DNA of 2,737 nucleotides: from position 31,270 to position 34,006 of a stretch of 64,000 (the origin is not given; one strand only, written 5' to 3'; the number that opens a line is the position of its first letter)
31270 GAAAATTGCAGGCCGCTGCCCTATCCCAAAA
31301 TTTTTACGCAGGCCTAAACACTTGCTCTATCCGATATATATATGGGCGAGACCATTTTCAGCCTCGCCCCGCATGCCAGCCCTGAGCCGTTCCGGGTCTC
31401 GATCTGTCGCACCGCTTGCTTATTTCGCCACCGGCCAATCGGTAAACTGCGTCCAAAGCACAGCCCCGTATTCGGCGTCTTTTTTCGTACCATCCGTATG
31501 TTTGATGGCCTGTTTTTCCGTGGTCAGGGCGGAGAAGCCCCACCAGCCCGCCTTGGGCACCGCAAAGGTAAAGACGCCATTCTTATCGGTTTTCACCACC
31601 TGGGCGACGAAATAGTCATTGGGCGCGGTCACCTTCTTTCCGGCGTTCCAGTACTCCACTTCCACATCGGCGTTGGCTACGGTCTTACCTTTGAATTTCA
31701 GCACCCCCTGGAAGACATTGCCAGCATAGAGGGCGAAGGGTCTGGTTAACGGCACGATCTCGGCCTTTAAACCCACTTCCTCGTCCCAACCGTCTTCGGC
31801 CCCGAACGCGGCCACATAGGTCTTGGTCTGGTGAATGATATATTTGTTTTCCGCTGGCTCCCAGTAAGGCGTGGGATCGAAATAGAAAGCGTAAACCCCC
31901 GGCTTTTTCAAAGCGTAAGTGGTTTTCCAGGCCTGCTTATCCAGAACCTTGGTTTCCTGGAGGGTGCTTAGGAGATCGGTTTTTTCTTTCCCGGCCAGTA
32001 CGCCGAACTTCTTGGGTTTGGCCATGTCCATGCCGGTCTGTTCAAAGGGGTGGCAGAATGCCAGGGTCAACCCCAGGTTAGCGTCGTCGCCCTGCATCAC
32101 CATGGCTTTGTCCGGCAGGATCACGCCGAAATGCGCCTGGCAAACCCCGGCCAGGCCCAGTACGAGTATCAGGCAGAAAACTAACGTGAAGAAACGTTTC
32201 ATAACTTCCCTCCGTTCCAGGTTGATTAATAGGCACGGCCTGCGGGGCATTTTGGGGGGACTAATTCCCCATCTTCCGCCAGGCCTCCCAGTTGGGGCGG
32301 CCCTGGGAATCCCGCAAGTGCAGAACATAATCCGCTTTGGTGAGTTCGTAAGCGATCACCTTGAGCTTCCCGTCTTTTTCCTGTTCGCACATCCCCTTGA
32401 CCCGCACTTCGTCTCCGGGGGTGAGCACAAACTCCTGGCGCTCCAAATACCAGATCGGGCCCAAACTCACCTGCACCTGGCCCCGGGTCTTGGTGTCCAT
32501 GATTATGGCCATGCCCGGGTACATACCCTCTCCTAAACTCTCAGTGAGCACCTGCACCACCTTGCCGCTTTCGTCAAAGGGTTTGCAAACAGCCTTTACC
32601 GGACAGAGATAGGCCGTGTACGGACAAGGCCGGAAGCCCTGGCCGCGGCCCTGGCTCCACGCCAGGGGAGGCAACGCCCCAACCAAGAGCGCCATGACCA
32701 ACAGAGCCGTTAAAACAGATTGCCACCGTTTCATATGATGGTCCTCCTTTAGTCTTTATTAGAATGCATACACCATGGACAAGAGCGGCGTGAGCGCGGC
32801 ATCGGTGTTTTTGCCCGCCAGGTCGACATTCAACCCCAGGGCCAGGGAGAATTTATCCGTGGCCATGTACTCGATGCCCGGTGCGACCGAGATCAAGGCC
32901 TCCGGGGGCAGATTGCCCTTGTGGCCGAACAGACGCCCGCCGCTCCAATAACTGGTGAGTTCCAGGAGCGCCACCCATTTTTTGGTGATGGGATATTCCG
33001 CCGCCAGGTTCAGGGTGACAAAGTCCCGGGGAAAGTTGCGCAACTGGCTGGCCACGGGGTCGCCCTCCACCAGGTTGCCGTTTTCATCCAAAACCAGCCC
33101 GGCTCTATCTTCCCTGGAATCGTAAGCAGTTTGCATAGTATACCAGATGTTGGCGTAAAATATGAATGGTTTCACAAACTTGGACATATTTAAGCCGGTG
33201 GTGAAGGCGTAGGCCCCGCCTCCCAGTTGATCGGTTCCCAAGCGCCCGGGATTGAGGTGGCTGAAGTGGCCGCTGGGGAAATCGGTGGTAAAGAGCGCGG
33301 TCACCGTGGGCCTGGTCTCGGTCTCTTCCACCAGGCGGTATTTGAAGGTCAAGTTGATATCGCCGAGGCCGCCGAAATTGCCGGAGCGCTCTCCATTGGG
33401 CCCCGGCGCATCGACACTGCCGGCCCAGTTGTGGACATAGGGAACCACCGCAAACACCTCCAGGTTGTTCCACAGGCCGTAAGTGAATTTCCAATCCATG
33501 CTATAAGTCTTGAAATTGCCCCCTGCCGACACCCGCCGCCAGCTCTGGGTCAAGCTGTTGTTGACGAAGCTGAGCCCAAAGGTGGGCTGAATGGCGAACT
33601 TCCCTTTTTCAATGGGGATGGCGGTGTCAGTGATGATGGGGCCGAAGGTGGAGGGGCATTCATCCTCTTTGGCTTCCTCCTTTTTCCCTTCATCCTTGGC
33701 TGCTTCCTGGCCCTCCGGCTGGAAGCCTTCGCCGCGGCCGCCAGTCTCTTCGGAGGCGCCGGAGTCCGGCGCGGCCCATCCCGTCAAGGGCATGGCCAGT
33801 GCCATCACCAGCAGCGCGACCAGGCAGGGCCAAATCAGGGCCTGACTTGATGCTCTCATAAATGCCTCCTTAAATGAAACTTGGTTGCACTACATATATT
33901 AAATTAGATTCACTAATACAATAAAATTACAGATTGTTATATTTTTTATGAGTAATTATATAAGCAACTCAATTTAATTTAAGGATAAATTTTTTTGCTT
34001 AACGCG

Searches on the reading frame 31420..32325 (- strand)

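Call 17: search_protein_families(library=pfam, proteins=[window:31420-32325:-], max_evalue=0.001)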
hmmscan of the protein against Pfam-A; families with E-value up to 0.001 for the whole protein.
window:31420-32325:- (301 aa): 1 family
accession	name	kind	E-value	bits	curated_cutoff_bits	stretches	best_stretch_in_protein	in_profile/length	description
PF10670.15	DUF4198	-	4.7e-62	210.2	34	1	63-269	2-208/209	Domain of unknown function (DUF4198)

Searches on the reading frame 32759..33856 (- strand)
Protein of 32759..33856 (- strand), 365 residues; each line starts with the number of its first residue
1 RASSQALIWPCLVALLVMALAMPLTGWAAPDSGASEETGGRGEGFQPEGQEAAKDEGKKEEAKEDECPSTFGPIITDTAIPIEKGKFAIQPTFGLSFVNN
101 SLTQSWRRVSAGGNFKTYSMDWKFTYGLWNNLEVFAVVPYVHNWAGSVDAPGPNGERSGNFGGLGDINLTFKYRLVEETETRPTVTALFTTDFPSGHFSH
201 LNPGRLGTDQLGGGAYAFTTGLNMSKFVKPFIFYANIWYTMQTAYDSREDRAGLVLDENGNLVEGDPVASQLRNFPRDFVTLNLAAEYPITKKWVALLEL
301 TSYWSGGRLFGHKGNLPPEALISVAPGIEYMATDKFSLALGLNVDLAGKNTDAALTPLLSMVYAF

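Call 17: search_protein_families(library=pfam, proteins=[window:32759-33856:-], max_evalue=0.001)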
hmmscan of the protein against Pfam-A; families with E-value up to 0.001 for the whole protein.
window:32759-33856:- (365 aa): 1 family
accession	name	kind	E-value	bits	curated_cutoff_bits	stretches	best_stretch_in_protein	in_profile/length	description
PF13557.12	Phenol_MetA_deg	-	0.00018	22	22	1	118-351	27-232/242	Putative MetA-pathway of phenol degradation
